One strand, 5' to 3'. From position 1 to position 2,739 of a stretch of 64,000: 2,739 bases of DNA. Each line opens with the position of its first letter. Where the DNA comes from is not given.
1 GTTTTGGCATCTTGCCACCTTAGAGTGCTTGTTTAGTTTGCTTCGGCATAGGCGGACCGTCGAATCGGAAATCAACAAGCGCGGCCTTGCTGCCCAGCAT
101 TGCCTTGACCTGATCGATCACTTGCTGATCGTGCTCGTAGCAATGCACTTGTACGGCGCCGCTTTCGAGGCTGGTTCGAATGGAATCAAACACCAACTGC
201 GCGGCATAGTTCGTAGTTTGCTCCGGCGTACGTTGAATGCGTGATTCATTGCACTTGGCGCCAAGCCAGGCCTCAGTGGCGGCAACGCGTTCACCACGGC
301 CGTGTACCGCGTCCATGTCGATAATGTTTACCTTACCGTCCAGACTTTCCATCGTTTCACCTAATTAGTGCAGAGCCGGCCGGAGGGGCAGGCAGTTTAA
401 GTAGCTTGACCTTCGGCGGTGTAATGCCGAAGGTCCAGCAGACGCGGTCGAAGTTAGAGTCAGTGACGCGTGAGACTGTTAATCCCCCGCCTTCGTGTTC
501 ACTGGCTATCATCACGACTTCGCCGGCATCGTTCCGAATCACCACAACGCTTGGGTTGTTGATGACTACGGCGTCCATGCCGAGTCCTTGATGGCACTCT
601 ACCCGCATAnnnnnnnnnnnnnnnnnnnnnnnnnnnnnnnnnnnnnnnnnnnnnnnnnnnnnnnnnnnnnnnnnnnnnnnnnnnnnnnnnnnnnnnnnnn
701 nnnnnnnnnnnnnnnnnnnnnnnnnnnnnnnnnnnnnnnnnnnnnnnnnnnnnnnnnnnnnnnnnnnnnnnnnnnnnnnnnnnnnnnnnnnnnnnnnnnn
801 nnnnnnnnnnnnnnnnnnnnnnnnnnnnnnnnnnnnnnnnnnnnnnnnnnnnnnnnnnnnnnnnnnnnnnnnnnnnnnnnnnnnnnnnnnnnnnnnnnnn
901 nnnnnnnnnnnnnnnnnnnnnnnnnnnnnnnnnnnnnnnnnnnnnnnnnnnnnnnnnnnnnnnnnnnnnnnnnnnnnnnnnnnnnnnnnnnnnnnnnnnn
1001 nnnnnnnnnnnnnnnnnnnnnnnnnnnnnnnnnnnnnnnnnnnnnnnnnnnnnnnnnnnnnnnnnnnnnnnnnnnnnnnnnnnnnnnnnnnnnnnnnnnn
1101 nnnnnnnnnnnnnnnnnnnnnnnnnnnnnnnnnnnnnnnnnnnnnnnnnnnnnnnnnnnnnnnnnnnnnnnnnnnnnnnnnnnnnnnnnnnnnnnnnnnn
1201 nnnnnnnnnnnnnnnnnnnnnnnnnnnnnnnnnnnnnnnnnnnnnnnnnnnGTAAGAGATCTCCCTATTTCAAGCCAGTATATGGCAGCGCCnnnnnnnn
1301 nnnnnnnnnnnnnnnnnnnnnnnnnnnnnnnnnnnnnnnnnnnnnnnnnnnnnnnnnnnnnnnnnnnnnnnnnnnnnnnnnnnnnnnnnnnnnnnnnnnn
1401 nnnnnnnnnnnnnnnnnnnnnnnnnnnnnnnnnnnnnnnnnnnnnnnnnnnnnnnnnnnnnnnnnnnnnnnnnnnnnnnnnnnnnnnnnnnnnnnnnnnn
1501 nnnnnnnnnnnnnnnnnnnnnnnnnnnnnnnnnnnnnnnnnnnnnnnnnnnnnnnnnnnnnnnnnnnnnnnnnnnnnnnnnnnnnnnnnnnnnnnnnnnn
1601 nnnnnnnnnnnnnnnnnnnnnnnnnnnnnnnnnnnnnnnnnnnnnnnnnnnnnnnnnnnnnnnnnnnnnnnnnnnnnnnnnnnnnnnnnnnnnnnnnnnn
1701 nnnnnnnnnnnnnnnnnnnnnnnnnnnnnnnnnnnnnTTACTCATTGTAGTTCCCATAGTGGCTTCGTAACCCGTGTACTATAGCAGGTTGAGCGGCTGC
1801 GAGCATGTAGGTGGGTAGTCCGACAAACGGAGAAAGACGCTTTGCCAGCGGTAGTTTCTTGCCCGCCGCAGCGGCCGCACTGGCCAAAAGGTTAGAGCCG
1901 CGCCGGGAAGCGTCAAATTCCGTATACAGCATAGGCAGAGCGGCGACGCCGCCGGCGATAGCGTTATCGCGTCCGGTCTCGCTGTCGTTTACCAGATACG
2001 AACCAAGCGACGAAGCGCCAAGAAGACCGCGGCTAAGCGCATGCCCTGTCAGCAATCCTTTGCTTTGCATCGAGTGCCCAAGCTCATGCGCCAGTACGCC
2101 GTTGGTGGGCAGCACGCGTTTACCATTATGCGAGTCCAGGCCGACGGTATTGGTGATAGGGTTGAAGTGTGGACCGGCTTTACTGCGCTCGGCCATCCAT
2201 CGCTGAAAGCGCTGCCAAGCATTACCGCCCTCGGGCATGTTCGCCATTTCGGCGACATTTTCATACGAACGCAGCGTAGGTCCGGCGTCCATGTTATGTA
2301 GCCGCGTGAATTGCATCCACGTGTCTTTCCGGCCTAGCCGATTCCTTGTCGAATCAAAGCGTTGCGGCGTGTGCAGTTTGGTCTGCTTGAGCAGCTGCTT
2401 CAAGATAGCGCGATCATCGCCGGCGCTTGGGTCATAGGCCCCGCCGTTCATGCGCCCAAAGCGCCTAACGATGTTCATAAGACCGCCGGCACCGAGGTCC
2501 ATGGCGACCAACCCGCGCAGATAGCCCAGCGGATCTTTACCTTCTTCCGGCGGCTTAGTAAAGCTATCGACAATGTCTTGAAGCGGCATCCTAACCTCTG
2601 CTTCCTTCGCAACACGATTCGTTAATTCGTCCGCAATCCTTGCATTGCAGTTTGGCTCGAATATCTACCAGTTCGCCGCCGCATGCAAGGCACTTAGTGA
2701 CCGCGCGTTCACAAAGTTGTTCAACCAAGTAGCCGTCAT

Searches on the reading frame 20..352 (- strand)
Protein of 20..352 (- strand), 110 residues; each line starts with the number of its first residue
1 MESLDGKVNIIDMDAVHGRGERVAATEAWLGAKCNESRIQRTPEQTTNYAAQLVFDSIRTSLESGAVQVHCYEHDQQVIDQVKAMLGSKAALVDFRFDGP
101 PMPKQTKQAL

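Call 60: search_protein_families(library=pfam, alignment_id=A1, max_evalue=0.01)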
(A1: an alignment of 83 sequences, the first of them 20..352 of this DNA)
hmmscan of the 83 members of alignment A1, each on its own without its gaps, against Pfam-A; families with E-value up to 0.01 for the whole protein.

A. member 1, window:20-352:- (110 aa): 0 families

B. families by the number of members that match (of 83 scanned): 36 families (the first 25 are shown)
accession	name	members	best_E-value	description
PF00535.33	Glycos_transf_2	2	6.9e-14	Glycosyl transferase family 2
PF04321.23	RmlD_sub_bind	1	5e-36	RmlD substrate binding domain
PF00899.27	ThiF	1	5e-23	ThiF family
PF01755.23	Glyco_transf_25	1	1.1e-14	Glycosyltransferase family 25 (LPS biosynthesis protein)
PF00004.35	AAA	1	2.3e-14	ATPase family associated with various cellular activities (AAA)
PF25708.1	Phage_T7_Gp5_9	1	3.3e-14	Phage T7 gp5.9 RecBCD inhibitor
PF01370.27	Epimerase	1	4e-14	NAD dependent epimerase/dehydratase family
PF04488.21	Gly_transf_sug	1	5.1e-13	Glycosyltransferase sugar-binding region containing DXD motif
PF06941.18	NT5C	1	4.7e-10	5' nucleotidase, deoxy (Pyrimidine), cytosolic type C protein (NT5C)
PF12919.13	TcdA_TcdB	1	2.6e-09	TcdA/TcdB catalytic glycosyltransferase domain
PF22547.2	2H-SAK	1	1.2e-08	Swiss Army Knife, 2H phosphoesterase domain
PF03061.28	4HBT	1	6.1e-08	Thioesterase superfamily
PF14559.12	TPR_19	1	3.1e-07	Tetratricopeptide repeat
PF13641.12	Glyco_tranf_2_3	1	5.2e-06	Glycosyltransferase like family 2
PF00685.33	Sulfotransfer_1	1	8.3e-06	Sulfotransferase domain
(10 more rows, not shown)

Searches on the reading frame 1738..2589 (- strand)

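Call 39: search_protein_families(library=pfam, max_evalue=0.01, proteins=[window:1738-2589:-])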
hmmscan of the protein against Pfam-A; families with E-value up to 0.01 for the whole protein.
window:1738-2589:- (283 aa): 1 family
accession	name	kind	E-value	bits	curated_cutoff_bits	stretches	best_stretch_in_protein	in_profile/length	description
PF04298.18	Zn_peptidase_2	-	1.1e-06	28.8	27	1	139-197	63-122/218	Putative neutral zinc metallopeptidase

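Call 72: search_protein_families(library=phrogs, max_evalue=0.001, proteins=[window:1738-2589:-])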
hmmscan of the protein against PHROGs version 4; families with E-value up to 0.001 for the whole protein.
window:1738-2589:- (283 aa): 0 families
